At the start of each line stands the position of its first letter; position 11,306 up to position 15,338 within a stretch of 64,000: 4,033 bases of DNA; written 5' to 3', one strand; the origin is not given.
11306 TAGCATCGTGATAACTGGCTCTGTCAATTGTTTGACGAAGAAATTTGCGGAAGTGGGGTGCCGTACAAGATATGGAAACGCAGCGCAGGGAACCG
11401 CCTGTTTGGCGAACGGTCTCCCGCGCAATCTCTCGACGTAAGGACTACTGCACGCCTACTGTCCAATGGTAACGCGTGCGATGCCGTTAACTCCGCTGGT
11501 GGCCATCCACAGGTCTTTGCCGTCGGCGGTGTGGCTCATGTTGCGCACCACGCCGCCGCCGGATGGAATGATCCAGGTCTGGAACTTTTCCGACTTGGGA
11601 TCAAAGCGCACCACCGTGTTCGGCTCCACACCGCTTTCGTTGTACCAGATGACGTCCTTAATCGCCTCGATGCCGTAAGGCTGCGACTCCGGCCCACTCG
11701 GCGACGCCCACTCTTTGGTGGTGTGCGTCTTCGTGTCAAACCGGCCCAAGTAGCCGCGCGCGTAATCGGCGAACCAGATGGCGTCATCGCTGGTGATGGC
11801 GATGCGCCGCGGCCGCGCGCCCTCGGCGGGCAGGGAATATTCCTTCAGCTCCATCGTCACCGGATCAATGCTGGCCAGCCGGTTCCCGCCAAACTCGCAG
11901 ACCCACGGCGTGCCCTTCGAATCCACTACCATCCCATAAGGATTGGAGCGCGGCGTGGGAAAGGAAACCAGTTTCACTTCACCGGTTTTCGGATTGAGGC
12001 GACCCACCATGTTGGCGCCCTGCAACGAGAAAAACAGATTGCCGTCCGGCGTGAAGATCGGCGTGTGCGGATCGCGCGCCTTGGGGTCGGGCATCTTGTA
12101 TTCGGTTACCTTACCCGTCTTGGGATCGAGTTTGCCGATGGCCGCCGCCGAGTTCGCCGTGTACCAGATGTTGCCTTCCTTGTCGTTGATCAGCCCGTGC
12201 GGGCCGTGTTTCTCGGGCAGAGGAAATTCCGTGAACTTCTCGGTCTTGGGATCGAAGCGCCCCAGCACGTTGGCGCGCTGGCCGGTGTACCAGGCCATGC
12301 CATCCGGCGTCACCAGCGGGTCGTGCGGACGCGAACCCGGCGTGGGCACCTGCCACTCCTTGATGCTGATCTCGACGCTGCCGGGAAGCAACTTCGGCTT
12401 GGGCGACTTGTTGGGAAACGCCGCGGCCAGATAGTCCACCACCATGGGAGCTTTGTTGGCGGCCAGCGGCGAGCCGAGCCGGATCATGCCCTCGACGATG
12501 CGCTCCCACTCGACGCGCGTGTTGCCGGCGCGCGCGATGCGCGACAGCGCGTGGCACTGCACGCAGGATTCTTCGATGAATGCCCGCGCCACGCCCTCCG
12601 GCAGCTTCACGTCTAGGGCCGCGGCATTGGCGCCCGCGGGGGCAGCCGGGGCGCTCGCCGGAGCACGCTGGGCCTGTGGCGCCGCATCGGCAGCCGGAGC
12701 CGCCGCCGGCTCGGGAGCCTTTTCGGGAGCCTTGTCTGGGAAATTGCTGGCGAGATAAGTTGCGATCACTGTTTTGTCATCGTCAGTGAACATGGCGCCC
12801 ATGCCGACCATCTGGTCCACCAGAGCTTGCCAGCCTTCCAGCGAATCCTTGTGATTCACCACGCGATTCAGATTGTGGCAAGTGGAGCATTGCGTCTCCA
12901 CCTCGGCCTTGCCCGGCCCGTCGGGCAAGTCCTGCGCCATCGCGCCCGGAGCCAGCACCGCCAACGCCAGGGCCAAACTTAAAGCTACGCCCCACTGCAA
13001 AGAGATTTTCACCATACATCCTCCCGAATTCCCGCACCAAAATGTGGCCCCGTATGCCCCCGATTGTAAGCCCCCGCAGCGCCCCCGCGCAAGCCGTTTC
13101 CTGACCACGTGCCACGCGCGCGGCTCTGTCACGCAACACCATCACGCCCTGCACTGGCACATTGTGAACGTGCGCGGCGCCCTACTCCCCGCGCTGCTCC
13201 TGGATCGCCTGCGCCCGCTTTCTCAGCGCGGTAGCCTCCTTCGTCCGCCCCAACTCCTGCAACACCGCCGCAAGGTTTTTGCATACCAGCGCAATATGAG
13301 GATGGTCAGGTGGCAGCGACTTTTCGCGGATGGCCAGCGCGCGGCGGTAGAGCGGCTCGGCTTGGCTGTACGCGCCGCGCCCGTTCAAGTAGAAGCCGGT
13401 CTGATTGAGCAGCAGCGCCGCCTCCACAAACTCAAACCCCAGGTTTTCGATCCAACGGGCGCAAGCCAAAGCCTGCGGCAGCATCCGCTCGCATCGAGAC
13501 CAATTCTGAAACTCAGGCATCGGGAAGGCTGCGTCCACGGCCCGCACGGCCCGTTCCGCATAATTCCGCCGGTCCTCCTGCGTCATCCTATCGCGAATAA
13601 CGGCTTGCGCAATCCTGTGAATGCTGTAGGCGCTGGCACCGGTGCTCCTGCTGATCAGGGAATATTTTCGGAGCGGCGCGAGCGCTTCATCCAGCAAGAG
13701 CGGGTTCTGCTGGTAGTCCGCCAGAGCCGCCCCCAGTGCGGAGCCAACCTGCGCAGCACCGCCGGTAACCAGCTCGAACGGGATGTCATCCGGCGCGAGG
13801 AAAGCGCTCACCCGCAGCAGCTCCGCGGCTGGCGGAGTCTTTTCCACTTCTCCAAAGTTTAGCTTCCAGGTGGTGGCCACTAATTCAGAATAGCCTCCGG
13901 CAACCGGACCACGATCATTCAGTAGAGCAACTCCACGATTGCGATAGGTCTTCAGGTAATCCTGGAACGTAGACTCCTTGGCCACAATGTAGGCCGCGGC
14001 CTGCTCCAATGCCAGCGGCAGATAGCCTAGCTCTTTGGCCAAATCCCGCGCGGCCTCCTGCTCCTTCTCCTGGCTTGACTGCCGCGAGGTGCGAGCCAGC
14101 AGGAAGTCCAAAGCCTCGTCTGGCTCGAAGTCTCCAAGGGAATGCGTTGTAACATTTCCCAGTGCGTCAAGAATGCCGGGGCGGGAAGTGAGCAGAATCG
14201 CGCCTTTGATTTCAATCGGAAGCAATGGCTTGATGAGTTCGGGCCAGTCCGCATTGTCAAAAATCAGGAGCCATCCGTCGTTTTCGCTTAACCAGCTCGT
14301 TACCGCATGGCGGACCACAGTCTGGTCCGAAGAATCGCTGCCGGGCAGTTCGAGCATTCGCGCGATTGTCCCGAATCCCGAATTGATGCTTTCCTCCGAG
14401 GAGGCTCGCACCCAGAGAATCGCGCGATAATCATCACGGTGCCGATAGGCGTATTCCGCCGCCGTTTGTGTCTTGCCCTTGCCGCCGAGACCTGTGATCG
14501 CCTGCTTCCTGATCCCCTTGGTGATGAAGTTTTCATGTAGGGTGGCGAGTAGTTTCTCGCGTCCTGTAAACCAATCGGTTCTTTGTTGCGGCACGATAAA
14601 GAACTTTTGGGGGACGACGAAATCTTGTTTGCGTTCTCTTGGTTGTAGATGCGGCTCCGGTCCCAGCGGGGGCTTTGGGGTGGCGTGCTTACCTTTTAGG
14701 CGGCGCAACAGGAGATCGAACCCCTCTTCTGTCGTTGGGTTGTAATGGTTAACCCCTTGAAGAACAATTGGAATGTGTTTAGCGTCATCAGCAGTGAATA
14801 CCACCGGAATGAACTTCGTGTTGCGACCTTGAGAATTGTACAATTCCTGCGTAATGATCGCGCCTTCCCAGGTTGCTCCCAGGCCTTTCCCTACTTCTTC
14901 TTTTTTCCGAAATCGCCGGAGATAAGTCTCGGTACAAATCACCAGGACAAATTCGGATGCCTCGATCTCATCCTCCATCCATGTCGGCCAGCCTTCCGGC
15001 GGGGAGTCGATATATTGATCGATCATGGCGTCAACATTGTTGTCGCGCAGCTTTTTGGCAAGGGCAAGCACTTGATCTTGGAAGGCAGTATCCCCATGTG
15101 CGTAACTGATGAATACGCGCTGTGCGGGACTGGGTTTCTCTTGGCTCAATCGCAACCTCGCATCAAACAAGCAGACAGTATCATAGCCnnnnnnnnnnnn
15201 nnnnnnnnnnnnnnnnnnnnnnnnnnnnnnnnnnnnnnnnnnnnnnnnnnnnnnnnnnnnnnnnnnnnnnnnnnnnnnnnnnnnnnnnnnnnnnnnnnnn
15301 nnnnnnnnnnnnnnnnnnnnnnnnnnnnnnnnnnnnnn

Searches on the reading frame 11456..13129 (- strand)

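Call 30: search_protein_families(library=pfam, proteins=[window:11456-13129:-], max_evalue=0.01)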
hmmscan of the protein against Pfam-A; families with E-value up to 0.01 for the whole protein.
window:11456-13129:- (557 aa): 7 families
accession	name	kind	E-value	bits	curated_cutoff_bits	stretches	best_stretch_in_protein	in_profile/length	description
PF24684.1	Vgb_lyase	-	5.1e-51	173.6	50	2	255-491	44-274/290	Virginiamycin B lyase family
PF08450.18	SGL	-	2.3e-12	47.5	26.3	1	359-436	141-225/246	SMP-30/Gluconolactonase/LRE-like region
PF16819.11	DUF5074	-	1.9e-06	27.6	27.2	0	308-348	182-225/353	Domain of unknown function (DUF5074)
PF09098.15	Dehyd-heme_bind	-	2.1e-05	24.7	25.2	0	74-128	4-65/167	Quinohemoprotein amine dehydrogenase A, alpha subunit, haem binding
PF21959.2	DUF6923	-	6.2e-05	23.3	27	0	317-375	140-198/234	Repeat of unknown function (DUF6923)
PF07494.17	Reg_prop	-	0.0019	18.6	20.4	0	525-546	4-24/24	Two component regulator propeller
PF13442.11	Cytochrome_CBB3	-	0.0036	18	27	0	73-120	6-62/68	Cytochrome C oxidase, cbb3-type, subunit III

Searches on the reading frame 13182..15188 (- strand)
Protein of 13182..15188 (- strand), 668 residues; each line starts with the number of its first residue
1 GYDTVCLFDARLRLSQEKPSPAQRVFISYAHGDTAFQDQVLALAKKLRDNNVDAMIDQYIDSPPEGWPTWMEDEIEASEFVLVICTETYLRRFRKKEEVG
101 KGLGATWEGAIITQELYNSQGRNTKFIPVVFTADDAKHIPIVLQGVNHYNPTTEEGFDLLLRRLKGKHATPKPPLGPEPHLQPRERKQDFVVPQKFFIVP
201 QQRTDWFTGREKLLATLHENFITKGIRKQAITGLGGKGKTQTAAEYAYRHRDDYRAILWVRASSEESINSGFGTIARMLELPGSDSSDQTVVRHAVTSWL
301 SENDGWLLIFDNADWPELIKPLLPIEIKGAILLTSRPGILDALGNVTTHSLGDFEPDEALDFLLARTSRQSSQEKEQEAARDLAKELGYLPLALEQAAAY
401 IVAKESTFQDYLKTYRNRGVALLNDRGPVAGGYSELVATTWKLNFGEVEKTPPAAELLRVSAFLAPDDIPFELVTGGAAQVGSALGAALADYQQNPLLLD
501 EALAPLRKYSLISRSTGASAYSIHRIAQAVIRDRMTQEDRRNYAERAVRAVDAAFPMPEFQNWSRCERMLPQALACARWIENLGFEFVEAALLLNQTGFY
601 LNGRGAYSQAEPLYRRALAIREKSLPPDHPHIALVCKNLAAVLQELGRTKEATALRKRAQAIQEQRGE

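Call 30: search_protein_families(library=pfam, proteins=[window:13182-15188:-], max_evalue=0.01)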
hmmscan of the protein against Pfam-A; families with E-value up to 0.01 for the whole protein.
window:13182-15188:- (668 aa): 9 families
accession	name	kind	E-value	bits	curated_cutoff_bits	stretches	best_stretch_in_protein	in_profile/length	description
PF25000.1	DUF7779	-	1.8e-15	57.4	27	1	451-539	7-94/95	Domain of unknown function (DUF7779)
PF08357.16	SEFIR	-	2e-13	51.3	23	1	24-150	2-138/150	SEFIR domain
PF13676.11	TIR_2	-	3.9e-13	50.4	28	1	25-157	1-118/122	TIR domain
PF00931.28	NB-ARC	-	1.1e-10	41.6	23.5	1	226-415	18-218/248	NB-ARC domain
PF13374.12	TPR_10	-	2.5e-10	40.4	27.5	1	594-631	5-42/42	Tetratricopeptide repeat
PF13424.12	TPR_12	-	9.2e-10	39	30.1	1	590-665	2-77/77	Tetratricopeptide repeat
PF24885.1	TPR_NPHP3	-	4.1e-09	36.6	100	1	589-665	97-173/239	Nephrocystin-3 TPR domain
PF13401.12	AAA_22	-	0.00035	21.3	27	1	230-315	9-95/130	AAA domain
PF13176.12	TPR_7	-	0.0004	20.7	27.9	0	593-623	2-31/36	Tetratricopeptide repeat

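Call 59: search_protein_families(library=padloc, proteins=[window:13182-15188:-], max_evalue=0.01)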
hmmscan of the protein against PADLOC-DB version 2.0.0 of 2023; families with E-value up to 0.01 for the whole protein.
window:13182-15188:- (668 aa): 1 family
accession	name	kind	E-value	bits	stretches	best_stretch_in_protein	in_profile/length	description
PDLC03957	bSEFIR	-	1.5e-50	171.2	1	22-195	38-203/412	-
